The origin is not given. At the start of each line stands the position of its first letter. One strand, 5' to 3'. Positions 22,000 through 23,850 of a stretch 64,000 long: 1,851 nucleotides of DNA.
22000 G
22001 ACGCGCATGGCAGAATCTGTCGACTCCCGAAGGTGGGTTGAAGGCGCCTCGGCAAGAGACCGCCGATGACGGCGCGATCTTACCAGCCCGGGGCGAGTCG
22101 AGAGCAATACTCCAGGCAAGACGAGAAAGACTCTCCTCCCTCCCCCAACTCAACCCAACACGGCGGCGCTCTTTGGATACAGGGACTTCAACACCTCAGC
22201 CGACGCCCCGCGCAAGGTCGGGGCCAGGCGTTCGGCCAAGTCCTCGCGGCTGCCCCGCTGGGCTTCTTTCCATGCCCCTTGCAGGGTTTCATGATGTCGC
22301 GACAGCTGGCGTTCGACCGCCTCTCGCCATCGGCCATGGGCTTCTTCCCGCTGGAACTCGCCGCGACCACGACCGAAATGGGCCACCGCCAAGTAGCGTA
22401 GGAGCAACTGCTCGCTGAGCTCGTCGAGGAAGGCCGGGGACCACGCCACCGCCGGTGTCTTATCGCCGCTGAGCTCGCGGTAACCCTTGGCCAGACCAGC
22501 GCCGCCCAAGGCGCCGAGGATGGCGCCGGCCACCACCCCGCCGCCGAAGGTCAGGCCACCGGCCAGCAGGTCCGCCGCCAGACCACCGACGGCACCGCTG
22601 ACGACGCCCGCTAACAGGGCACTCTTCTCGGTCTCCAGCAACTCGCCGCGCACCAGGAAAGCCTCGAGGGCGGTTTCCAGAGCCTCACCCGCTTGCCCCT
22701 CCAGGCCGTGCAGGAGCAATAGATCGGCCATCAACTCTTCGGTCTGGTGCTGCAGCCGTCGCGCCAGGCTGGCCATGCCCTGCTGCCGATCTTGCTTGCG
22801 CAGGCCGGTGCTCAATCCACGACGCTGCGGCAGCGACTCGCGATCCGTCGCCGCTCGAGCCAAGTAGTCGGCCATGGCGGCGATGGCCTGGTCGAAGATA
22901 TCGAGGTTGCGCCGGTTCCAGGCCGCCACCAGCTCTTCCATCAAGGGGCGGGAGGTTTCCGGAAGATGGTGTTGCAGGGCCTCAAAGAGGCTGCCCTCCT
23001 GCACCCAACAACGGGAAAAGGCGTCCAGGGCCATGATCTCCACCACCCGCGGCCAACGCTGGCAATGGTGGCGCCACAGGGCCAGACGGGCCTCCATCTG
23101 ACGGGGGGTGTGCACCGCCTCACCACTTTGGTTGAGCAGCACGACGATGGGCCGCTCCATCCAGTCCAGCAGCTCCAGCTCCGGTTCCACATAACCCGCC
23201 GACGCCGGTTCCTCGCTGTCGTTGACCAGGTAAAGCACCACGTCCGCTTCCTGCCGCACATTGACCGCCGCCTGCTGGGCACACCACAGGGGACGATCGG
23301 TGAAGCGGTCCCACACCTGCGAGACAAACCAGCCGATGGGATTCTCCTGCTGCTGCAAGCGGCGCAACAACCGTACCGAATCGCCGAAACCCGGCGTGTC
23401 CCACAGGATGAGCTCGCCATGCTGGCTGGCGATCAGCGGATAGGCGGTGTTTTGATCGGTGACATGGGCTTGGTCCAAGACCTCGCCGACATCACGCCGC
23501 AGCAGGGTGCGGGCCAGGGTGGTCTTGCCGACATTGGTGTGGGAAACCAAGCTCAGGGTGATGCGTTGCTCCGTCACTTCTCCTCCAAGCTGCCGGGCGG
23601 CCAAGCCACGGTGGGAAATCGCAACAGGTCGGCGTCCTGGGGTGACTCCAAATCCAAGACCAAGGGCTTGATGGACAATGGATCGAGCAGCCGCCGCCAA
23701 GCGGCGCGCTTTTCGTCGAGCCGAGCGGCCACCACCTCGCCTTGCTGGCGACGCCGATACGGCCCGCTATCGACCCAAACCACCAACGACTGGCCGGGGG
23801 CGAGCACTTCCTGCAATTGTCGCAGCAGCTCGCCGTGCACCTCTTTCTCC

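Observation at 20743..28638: Collinear minus-strand run: Elp3-like rSAM/GNAT -> KAS with insertion -> membrane protein -> GTPase -> MtaB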

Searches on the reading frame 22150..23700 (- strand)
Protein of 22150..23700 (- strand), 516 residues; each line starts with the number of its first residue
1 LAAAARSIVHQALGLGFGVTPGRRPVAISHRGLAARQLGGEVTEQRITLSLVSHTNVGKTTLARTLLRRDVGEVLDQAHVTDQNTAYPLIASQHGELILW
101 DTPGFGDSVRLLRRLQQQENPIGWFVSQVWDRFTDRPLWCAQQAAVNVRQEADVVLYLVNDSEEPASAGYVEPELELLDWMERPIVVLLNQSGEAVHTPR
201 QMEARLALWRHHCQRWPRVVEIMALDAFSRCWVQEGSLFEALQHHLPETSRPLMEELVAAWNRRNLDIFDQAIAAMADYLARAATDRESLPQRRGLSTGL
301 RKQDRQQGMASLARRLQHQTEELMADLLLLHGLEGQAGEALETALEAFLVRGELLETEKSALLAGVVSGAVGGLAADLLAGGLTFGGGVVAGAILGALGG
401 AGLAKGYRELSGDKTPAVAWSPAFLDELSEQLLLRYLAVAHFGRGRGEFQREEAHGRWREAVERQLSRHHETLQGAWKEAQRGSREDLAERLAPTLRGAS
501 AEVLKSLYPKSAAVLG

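Call 4: search_protein_families(library=pfam, proteins=[window:22150-23700:-], max_evalue=0.01)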
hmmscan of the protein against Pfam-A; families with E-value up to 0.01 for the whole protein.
window:22150-23700:- (516 aa): 2 families
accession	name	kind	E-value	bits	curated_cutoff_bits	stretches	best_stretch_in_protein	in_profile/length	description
PF11981.13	DUF3482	-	3.5e-15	56.6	29.2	1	226-485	16-270/293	Domain of unknown function (DUF3482)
PF01926.29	MMR_HSR1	-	5.5e-10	39.8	21.9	1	51-191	4-113/113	50S ribosome-binding GTPase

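Call 5: search_protein_families(library=ncbifam, proteins=[window:22150-23700:-], max_evalue=0.01)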
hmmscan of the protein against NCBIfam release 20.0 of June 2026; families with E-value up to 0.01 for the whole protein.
window:22150-23700:- (516 aa): 7 families
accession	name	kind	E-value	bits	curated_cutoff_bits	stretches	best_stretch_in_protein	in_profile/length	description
NF000908.1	PRK00089.1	equivalog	6e-06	25.8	237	1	49-114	6-70/291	GTPase Era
TIGR00231.1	small_GTP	domain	1.7e-05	24.7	42.5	1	45-114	2-71/164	GTP-binding protein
TIGR03156.1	GTP_HflX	equivalog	2.2e-05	23.6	216.75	1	44-105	187-247/351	GTPase HflX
TIGR03594.1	GTPase_EngA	equivalog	0.00023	20.3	306.7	1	48-108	2-61/432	ribosome biogenesis GTPase Der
TIGR03918.1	GTP_HydF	equivalog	0.00089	18.2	325.55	1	44-111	5-72/392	[FeFe] hydrogenase H-cluster maturation GTPase HydF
TIGR00436.1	era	equivalog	0.00098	18.6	116.25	0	49-115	3-68/270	GTPase Era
TIGR03596.1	GTPase_YlqF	equivalog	0.0055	16.1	208.2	1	45-105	117-173/276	ribosome biogenesis GTPase YlqF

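Call 57: find_homologous_proteins(query=window:22150-23577:-)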
Query window:22150-23577:- (475 aa): 7077 proteins with E <= 0.001 among 8000 candidates; the best 120 are listed.
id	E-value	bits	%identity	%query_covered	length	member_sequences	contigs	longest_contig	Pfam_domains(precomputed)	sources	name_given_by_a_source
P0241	2.1e-280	948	91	100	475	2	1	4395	PF11981.14,PF01926.30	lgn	-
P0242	5.6e-271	917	88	99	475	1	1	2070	PF11981.14,PF01926.30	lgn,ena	-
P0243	5.3e-239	812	78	99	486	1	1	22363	PF11981.14,PF01926.30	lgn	-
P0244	3.9e-234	796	76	98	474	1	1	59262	PF11981.14,PF01926.30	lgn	-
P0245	4.9e-211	720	70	98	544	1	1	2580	PF11981.14,PF01926.30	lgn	-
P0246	1.7e-166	573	58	99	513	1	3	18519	PF11981.14,PF01926.30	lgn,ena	-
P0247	2.7e-166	572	58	99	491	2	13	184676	PF11981.14,PF01926.30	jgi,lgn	jgi:hypothetical protein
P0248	9.8e-166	570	58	100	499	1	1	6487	PF11981.14,PF01926.30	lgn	-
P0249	1.0e-165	570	58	99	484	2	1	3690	PF11981.14,PF01926.30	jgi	jgi:hypothetical protein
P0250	1.1e-165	570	58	100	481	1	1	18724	PF11981.14,PF01926.30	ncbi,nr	ncbi:MAG: GTPase domain-containing protein [bacterium]|nr:GTPase domain-containing protein [bacteriu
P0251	1.6e-165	570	58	99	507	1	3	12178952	PF11981.14,PF01926.30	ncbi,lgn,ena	-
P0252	1.6e-165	570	60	98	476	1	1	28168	PF11981.14,PF01926.30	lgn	-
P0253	1.1e-164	567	59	99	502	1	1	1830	PF11981.14,PF01926.30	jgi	jgi:50S ribosome-binding GTPase/Domain of unknown function (DUF3482)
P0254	2.2e-164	566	59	99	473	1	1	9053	PF11981.14,PF01926.30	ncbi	ncbi:MAG: GTPase domain-containing protein, partial [Acidobacteriota bacterium]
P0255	7.4e-164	564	58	99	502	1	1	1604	PF11981.14,PF01926.30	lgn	-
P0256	3.3e-162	559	57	98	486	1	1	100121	PF11981.14,PF01926.30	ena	-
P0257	4.1e-162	558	59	98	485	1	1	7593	PF11981.14,PF01926.30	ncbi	-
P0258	1.5e-161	557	58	99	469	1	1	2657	PF11981.14,PF01926.30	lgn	-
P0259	7.3e-161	554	57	99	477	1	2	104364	PF11981.14,PF01926.30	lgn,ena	-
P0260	1.0e-160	554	56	99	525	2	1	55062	PF11981.14,PF01926.30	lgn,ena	-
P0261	1.4e-160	553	57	99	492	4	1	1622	PF11981.14,PF01926.30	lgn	-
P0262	7.5e-160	551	58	99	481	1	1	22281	PF11981.14,PF01926.30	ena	-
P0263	1.8e-159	550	56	99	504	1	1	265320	PF11981.14,PF01926.30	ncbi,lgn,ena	-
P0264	4.5e-159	548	57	99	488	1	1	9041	PF11981.14,PF01926.30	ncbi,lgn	-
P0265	6.3e-159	548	55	99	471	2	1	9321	PF11981.14,PF01926.30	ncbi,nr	ncbi:MAG: DUF3482 domain-containing protein [Acidobacteria bacterium]|nr:DUF3482 domain-containing p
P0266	2.7e-158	546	55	99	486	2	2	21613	PF11981.14,PF01926.30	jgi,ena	-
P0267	6.8e-158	545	56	98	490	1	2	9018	PF11981.14,PF01926.30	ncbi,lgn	-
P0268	8.2e-158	544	57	99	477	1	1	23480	PF11981.14,PF01926.30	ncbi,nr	ncbi:MAG: GTPase domain-containing protein [bacterium]|nr:GTPase domain-containing protein [bacteriu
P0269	8.9e-158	544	56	99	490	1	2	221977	PF11981.14,PF01926.30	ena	-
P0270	1.6e-157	543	57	99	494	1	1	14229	PF11981.14,PF01926.30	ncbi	-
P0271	3.7e-157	542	60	91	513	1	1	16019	PF11981.14,PF01926.30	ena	-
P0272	4.2e-157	542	57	100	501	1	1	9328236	PF11981.14,PF01926.30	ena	-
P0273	4.8e-157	542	55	99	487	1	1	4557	PF11981.14,PF01926.30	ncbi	ncbi:MAG: DUF3482 domain-containing protein [Acidobacteriota bacterium]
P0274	5.7e-157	541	57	99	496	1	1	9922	PF11981.14,PF01926.30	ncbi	ncbi:MAG: DUF3482 domain-containing protein [Acidobacteriota bacterium]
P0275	1.1e-156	541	56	99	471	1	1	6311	PF11981.14,PF01926.30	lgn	-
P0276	2.2e-156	540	55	99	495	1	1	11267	PF11981.14,PF01926.30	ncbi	-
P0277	2.5e-156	539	56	99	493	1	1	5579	PF11981.14,PF01926.30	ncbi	-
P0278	2.8e-156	539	56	98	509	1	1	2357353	PF11981.14,PF01926.30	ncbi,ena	-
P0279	6.3e-156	538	56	99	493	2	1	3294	PF11981.14,PF01926.30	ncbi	-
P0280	8.2e-156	538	56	99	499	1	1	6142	PF11981.14,PF01926.30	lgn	-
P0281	8.4e-156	538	56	99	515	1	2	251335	PF11981.14,PF01926.30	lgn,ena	-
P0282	1.0e-155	537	55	100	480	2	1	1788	PF11981.14,PF01926.30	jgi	-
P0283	4.3e-155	535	56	99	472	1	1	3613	PF11981.14,PF01926.30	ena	-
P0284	5.5e-155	535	56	99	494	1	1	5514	PF11981.14,PF01926.30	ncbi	-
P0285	8.6e-155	534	56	99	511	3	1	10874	PF11981.14,PF01926.30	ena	-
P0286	9.2e-155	534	56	99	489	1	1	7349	PF11981.14,PF01926.30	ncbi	-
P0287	1.6e-154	533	56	100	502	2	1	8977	PF11981.14,PF01926.30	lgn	-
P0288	2.9e-154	533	55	99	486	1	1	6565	PF11981.14,PF01926.30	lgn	-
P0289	5.0e-154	532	56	99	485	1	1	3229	PF11981.14,PF01926.30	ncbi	ncbi:MAG: DUF3482 domain-containing protein [Acidobacteriota bacterium]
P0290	1.1e-153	531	55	99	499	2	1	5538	PF11981.14,PF01926.30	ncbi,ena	-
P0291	1.3e-153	530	56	99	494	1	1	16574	PF11981.14,PF01926.30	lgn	-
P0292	1.5e-153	530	56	99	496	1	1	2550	PF11981.14,PF01926.30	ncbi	-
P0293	2.1e-153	530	56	100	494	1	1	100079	PF11981.14,PF01926.30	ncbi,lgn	-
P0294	3.4e-153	529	55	99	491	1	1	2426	PF11981.14,PF01926.30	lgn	-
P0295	4.9e-153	529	56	99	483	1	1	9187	PF11981.14,PF01926.30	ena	-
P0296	5.9e-153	528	56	99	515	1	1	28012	PF11981.14,PF01926.30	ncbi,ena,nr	ncbi:MAG: DUF3482 domain-containing protein [Thermoanaerobaculia bacterium]|nr:DUF3482 domain-contai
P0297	2.1e-152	526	56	98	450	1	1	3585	PF11981.14,PF01926.30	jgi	-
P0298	3.3e-152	526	57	99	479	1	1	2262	PF11981.14,PF01926.30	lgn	-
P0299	1.2e-151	524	59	92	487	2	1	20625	PF11981.14,PF01926.30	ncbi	-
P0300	1.6e-151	524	57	94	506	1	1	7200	PF11981.14,PF01926.30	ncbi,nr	ncbi:MAG TPA: DUF3482 domain-containing protein [Thermoanaerobaculia bacterium]|nr:DUF3482 domain-co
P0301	4.1e-151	522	55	99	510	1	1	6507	PF11981.14,PF01926.30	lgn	-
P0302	4.5e-151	522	54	100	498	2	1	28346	PF11981.14,PF01926.30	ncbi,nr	ncbi:MAG: DUF3482 domain-containing protein [Thermoanaerobaculia bacterium]|nr:DUF3482 domain-contai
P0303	9.0e-151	521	55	99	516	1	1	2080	PF11981.14,PF01926.30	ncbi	-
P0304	1.1e-150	521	51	99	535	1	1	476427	PF11981.14,PF01926.30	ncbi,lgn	ncbi:MAG: DUF3482 domain-containing protein [Acidobacteriota bacterium]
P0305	2.7e-150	519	54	99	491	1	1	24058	PF11981.14,PF01926.30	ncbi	ncbi:MAG: GTPase domain-containing protein [Acidobacteriota bacterium]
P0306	3.4e-150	519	58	91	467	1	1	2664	PF11981.14,PF01926.30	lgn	-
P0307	4.3e-150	519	54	99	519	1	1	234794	PF11981.14,PF01926.30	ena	-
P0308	6.7e-150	518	54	100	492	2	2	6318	PF11981.14,PF01926.30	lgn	-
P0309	9.7e-150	518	55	99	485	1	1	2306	PF11981.14,PF01926.30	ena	-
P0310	2.0e-149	517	55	93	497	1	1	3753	PF11981.14,PF01926.30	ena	-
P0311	2.0e-149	517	54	99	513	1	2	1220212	PF11981.14,PF01926.30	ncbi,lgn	-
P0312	2.1e-149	517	55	100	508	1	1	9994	PF11981.14,PF01926.30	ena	-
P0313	5.4e-149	515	57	92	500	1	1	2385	PF11981.14,PF01926.30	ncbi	-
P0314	6.8e-149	515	57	92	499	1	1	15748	PF11981.14,PF01926.30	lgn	-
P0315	3.5e-148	513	55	99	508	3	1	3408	PF11981.14,PF01926.30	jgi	-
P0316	2.9e-147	510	55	99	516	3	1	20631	PF11981.14,PF01926.30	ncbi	ncbi:MAG: GTPase domain-containing protein [Acidobacteriota bacterium]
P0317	7.9e-146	505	55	99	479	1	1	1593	PF11981.14,PF01926.30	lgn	-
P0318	2.8e-145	503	54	98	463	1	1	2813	PF11981.14,PF01926.30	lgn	-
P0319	2.8e-145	503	54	99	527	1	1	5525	PF00735.25,PF11981.14,PF01926.30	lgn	-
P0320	4.0e-145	502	52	100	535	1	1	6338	PF11981.14,PF01926.30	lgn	-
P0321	9.9e-145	501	55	98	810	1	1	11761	PF11981.14,PF01926.30,PF11067.14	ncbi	-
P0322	1.1e-144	501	53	100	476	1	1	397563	PF11981.14,PF01926.30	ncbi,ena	-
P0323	1.9e-144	500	53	99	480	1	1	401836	PF11981.14,PF01926.30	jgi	-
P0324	4.4e-144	499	51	99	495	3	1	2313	PF11981.14,PF01926.30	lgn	-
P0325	1.1e-143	498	52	99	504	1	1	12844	PF11981.14,PF01926.30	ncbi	ncbi:MAG: DUF3482 domain-containing protein [Acidobacteriota bacterium]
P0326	3.9e-143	496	53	99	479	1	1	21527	PF11981.14,PF01926.30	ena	-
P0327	3.9e-143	496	53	99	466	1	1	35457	PF11981.14,PF01926.30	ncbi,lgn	-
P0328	5.4e-143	495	53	99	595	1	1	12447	PF11981.14,PF01926.30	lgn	-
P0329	6.0e-143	495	51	100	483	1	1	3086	PF11981.14,PF01926.30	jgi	jgi:hypothetical protein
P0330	1.3e-142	494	53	99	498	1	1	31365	PF11981.14,PF01926.30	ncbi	ncbi:MAG: DUF3482 domain-containing protein [Acidobacteriota bacterium]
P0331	3.1e-142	493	52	98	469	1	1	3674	PF11981.14,PF01926.30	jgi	-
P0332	4.8e-142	492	52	99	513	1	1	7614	PF11981.14,PF01926.30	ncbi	ncbi:MAG: DUF3482 domain-containing protein [Acidobacteriota bacterium]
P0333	7.0e-142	492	51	99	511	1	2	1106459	PF11981.14,PF01926.30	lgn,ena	-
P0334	9.4e-142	491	51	100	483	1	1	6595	PF11981.14,PF01926.30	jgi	jgi:hypothetical protein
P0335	1.2e-141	491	53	100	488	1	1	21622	PF11981.14,PF01926.30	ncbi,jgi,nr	ncbi:MAG: DUF3482 domain-containing protein [Acidobacteria bacterium]|nr:MAG: DUF3482 domain-contain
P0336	2.1e-140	487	51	99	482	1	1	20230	PF11981.14,PF01926.30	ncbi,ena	-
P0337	4.4e-140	486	54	99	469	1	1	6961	PF11981.14,PF01926.30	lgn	-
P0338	5.1e-140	486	51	99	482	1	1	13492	PF11981.14,PF01926.30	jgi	jgi:hypothetical protein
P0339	5.7e-140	485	53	98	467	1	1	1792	PF11981.14,PF01926.30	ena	-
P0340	1.2e-139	484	51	99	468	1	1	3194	PF11981.14,PF01926.30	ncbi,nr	ncbi:MAG: DUF3482 domain-containing protein [Acidobacteria bacterium]|nr:DUF3482 domain-containing p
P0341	1.3e-139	484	51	99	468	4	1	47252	PF11981.14,PF01926.30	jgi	jgi:hypothetical protein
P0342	1.4e-139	484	52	98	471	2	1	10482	PF11981.14,PF01926.30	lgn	-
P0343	2.4e-139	483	51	98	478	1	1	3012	PF11981.14,PF01926.30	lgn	-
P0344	5.8e-139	482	51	98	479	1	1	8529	PF11981.14,PF01926.30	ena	-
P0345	1.1e-138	481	51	98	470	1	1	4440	PF11981.14,PF01926.30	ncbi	-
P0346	2.7e-138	480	51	99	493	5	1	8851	PF11981.14,PF01926.30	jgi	jgi:hypothetical protein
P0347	3.5e-138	480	52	99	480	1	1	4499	PF11981.14,PF01926.30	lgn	-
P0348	4.2e-138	479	53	98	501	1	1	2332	PF11981.14,PF01926.30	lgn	-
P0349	7.8e-138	478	50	99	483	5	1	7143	PF11981.14,PF01926.30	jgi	jgi:hypothetical protein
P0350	8.7e-138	478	51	99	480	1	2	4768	PF11981.14,PF01926.30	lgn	-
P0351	1.3e-137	478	53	91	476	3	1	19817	PF11981.14,PF01926.30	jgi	jgi:hypothetical protein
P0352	2.3e-137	477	52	98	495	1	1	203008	PF11981.14,PF01926.30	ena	-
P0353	2.4e-137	477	53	94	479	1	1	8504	PF11981.14,PF01926.30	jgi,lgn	-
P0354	3.2e-137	476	51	98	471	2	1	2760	PF11981.14,PF01926.30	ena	-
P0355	3.6e-137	476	51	99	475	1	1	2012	PF11981.14,PF01926.30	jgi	jgi:hypothetical protein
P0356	4.1e-137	476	51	99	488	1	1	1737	PF11981.14,PF01926.30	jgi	-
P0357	8.9e-137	475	52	99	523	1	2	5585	PF11981.14,PF01926.30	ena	-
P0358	1.5e-136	474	57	83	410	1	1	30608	PF11981.14,PF01926.30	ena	-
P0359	1.6e-136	474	51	99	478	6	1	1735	PF11981.14,PF01926.30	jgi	jgi:hypothetical protein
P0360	2.0e-136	474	52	99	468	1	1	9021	PF11981.14,PF01926.30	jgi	-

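Call 58: find_encoding_contigs(protein=P0352, flank=9000, max_places=1)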
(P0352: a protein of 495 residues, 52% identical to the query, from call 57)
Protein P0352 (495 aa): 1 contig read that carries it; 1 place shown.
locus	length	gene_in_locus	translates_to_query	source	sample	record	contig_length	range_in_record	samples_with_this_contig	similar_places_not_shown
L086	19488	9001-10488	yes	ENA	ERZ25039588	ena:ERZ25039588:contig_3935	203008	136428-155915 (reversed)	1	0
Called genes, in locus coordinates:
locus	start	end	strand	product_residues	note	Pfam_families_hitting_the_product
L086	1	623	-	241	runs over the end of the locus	PF08448:PAS_4, PF13426:PAS_9 (weak), PF00512:HisKA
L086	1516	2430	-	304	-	PF04055:Radical_SAM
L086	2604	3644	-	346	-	PF00296:Bac_luciferase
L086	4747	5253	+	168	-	-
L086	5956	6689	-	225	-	PF00999:Na_H_Exchanger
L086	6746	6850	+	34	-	-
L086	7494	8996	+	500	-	PF11067:DUF2868 (weak)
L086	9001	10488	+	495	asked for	PF01926:MMR_HSR1, PF11981:DUF3482 (weak)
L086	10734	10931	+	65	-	-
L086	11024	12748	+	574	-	PF02776:TPP_enzyme_N, PF00205:TPP_enzyme_M, PF02775:TPP_enzyme_C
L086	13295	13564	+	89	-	PF01527:HTH_Tnp_1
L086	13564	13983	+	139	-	PF13276:HTH_21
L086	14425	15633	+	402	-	PF13936:HTH_38, PF00665:rve (weak)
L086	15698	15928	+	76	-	PF13683:rve_3, PF13333:rve_2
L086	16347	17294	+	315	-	-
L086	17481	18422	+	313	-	PF17680:FlgO (weak), PF03783:CsgG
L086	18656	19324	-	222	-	PF04199:Cyclase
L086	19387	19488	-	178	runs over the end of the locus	PF04191:PEMT, PF04140:ICMT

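Call 59: find_encoding_contigs(protein=P0341, flank=9000, max_places=1)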
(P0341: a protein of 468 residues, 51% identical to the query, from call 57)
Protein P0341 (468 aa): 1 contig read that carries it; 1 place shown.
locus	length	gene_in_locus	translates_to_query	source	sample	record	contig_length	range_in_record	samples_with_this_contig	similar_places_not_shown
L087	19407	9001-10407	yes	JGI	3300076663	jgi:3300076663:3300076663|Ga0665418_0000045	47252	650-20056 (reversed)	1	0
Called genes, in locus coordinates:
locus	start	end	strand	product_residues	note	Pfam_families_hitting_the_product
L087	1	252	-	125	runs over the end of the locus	PF01740:STAS, PF13466:STAS_2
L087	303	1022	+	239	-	PF02190:LON_substr_bdg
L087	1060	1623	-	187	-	PF00293:NUDIX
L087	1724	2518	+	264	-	PF00303:Thymidylat_synt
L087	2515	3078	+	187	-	PF00186:DHFR_1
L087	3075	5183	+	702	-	PF04879:Molybdop_Fe4S4 (weak), PF00384:Molybdopterin, PF01568:Molydop_binding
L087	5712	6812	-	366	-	PF13424:TPR_12 (faint), PF14938:SNAP (weak)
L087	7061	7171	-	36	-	-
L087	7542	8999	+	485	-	-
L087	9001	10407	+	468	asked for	PF01926:MMR_HSR1, PF11981:DUF3482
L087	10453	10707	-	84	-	-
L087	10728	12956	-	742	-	PF13715:CarbopepD_reg_2 (faint), PF22904:NOMO1-like_2nd (faint), PF09430:EMC7_beta-sandw (faint), PF10670:DUF4198 (faint), PF13620:CarboxypepD_reg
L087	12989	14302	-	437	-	PF00512:HisKA (weak), PF02518:HATPase_c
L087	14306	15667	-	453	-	PF00072:Response_reg, PF00158:Sigma54_activat, PF14532:Sigma54_activ_2, PF07728:AAA_5 (weak), PF25601:AAA_lid_14, PF02954:HTH_8, PF18024:HTH_50 (faint)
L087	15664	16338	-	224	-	PF00005:ABC_tran, PF13304:AAA_21 (weak)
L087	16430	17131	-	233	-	PF00005:ABC_tran, PF02463:SMC_N (weak), PF13304:AAA_21 (faint)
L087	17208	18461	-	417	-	PF25919:BSH_CusB (weak), PF00364:Biotin_lipoyl (faint), PF25984:BSH_YknX (faint)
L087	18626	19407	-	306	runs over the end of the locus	-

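Call 81: search_protein_families(library=padloc, proteins=[window:22150-23577:-], max_evalue=0.01)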
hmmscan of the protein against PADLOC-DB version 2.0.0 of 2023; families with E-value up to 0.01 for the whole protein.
window:22150-23577:- (475 aa): 3 families
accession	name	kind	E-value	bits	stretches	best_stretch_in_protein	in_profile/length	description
PDLC03839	LeoA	-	2.1e-07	28.4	1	5-304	57-322/559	-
PDLC03841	LeoBC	-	1.1e-05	22.7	1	13-120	85-160/601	-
PDLC01309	Cas3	-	0.0002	17.8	1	359-437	621-693/710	CAS-I-U; effector_G3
